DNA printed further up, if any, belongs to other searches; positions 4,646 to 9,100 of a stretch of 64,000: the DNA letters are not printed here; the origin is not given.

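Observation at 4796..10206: Candidate two-gene defence operon: COG1373 AAA ATPase + NACHT-like NTPase with a C-terminal nuclease-like domain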

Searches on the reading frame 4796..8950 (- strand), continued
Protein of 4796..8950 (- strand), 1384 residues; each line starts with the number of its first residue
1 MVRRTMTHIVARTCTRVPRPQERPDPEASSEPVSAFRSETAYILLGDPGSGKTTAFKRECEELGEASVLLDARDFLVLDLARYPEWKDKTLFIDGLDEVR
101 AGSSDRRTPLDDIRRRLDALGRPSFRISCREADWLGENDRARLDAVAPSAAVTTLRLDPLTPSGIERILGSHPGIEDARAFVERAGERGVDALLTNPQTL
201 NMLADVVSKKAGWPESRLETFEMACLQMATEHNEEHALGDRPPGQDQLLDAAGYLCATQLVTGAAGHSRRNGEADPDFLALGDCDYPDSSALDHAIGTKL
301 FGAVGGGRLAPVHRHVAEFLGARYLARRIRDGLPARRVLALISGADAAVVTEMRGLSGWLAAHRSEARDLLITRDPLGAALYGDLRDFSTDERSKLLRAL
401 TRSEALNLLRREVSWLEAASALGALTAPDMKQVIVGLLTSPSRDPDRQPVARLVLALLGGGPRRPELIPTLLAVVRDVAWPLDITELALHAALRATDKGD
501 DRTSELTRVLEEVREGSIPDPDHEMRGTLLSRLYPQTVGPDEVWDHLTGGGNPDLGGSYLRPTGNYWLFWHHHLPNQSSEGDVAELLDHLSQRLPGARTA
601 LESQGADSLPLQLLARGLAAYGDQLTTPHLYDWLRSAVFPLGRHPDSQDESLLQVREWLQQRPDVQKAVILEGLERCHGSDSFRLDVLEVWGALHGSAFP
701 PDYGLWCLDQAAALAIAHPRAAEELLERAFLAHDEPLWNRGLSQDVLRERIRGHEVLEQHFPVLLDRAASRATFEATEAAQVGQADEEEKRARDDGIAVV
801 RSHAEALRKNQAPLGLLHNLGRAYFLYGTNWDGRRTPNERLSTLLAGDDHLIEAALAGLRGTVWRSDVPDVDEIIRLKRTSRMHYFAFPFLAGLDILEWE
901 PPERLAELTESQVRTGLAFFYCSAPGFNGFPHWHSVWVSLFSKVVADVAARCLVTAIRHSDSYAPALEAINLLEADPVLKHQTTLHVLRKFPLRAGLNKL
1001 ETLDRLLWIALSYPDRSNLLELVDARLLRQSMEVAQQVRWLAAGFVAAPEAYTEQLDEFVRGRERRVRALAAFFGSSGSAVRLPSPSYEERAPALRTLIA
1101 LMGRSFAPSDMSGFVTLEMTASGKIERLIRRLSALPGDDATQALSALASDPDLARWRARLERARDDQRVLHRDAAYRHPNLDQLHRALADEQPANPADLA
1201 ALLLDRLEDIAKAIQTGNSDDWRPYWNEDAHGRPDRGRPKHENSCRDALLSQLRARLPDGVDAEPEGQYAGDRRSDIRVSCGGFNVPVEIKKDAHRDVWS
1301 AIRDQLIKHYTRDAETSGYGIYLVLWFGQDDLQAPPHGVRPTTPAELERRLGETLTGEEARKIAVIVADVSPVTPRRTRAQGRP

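Call 65: get_annotated_region(hit=H13, flank=3500)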
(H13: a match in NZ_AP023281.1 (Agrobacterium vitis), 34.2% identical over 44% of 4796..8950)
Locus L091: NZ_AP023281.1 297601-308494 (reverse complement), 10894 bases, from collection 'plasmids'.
description: Agrobacterium vitis strain VAT03-9 plasmid pRvVAT039a, complete sequence
organism: Agrobacterium vitis (NCBI taxid 373)
taxonomy: Bacteria; Pseudomonadota; Alphaproteobacteria; Hyphomicrobiales; Rhizobiaceae; Agrobacterium; Agrobacterium vitis
host: -; source: Vitis vinifera,grapevine; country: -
typing (MOB-suite, as given by PLSDB): non-mobilizable; replicon rep_cluster_287
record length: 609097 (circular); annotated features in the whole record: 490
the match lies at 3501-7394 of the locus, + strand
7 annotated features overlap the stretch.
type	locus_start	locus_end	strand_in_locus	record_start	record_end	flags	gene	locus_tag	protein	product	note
CDS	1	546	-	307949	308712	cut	-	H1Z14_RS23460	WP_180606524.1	IS5-like element IS869 family transposase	GO:0006313 - DNA transposition [Evidence IEA]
CDS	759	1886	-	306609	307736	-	-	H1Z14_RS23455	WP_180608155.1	TIR domain-containing protein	-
CDS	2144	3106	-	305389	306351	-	-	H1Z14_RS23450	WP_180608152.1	DUF4238 domain-containing protein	-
CDS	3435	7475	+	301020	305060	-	-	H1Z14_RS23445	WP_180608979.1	hypothetical protein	-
CDS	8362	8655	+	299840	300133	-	-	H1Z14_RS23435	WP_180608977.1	type II toxin-antitoxin system prevent-host-death family antitoxin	GO:0008219 - cell death [Evidence IEA]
CDS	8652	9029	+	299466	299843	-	-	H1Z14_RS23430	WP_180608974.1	type II toxin-antitoxin system VapC family toxin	-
CDS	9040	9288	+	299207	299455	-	-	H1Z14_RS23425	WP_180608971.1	type II toxin-antitoxin system prevent-host-death family antitoxin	GO:0008219 - cell death [Evidence IEA]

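Call 66: get_annotated_region(hit=H14, flank=3500)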
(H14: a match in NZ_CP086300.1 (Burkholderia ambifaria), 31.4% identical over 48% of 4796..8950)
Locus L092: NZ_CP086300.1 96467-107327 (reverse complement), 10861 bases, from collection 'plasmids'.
description: Burkholderia ambifaria strain B21-006 plasmid unnamed, complete sequence
organism: Burkholderia ambifaria (NCBI taxid 152480)
taxonomy: Bacteria; Pseudomonadota; Betaproteobacteria; Burkholderiales; Burkholderiaceae; Burkholderia; Burkholderia ambifaria
host: -; source: cell culture,agricultural soil; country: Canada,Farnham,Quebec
typing (MOB-suite, as given by PLSDB): conjugative; replicon rep_cluster_526; relaxase MOBH; mating-pair formation MPF_T
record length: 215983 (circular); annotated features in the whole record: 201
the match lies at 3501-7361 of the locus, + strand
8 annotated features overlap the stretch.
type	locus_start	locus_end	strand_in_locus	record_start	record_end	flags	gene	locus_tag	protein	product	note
CDS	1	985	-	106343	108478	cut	-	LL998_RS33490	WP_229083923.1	phage integrase family protein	-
CDS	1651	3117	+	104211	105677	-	-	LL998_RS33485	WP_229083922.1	ATP-binding protein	-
CDS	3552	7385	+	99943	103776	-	-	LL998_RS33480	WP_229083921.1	hypothetical protein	-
CDS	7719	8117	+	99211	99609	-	-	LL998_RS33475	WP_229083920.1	hypothetical protein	-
CDS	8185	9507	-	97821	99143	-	-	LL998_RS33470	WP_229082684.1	IS4 family transposase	-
CDS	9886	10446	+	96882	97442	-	-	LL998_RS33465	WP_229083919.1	hypothetical protein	-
CDS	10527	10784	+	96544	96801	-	-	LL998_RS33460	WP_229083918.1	hypothetical protein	-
CDS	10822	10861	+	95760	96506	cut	-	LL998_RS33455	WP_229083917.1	hypothetical protein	-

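Call 67: get_annotated_region(hit=H15, flank=3500)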
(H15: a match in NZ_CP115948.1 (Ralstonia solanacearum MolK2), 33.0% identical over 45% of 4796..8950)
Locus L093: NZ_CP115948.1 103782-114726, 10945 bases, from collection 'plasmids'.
description: Ralstonia solanacearum MolK2 plasmid pm01, complete sequence
organism: Ralstonia solanacearum MolK2 (NCBI taxid 564065)
taxonomy: Bacteria; Pseudomonadota; Betaproteobacteria; Burkholderiales; Burkholderiaceae; Ralstonia; Ralstonia solanacearum; Ralstonia solanacearum MolK2
host: -; source: Musa sp.; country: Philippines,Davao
typing (MOB-suite, as given by PLSDB): non-mobilizable; replicon rep_cluster_371; mating-pair formation MPF_F
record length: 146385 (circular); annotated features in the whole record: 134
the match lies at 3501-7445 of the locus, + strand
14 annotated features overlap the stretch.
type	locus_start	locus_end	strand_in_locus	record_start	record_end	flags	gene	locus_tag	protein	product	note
CDS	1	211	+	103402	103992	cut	-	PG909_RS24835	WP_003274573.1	hypothetical protein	-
CDS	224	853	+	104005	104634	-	-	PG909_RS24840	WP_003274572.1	hypothetical protein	-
CDS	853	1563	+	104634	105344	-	-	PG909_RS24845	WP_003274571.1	RES family NAD+ phosphorylase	-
CDS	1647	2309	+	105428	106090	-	-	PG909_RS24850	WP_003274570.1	competence protein CoiA family protein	-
CDS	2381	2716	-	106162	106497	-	-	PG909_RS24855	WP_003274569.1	hypothetical protein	-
CDS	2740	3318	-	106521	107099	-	-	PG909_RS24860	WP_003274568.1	hypothetical protein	-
CDS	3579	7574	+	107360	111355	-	-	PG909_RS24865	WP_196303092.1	hypothetical protein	-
CDS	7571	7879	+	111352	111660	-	-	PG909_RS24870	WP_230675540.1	hypothetical protein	-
CDS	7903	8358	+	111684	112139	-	-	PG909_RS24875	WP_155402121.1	hypothetical protein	-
CDS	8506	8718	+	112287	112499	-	-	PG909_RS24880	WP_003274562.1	hypothetical protein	-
CDS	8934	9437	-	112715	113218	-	-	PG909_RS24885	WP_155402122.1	hypothetical protein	-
CDS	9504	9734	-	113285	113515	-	-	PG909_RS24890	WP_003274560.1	hypothetical protein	-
CDS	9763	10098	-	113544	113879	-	-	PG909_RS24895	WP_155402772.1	hypothetical protein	-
CDS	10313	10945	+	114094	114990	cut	-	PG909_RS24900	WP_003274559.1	hypothetical protein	-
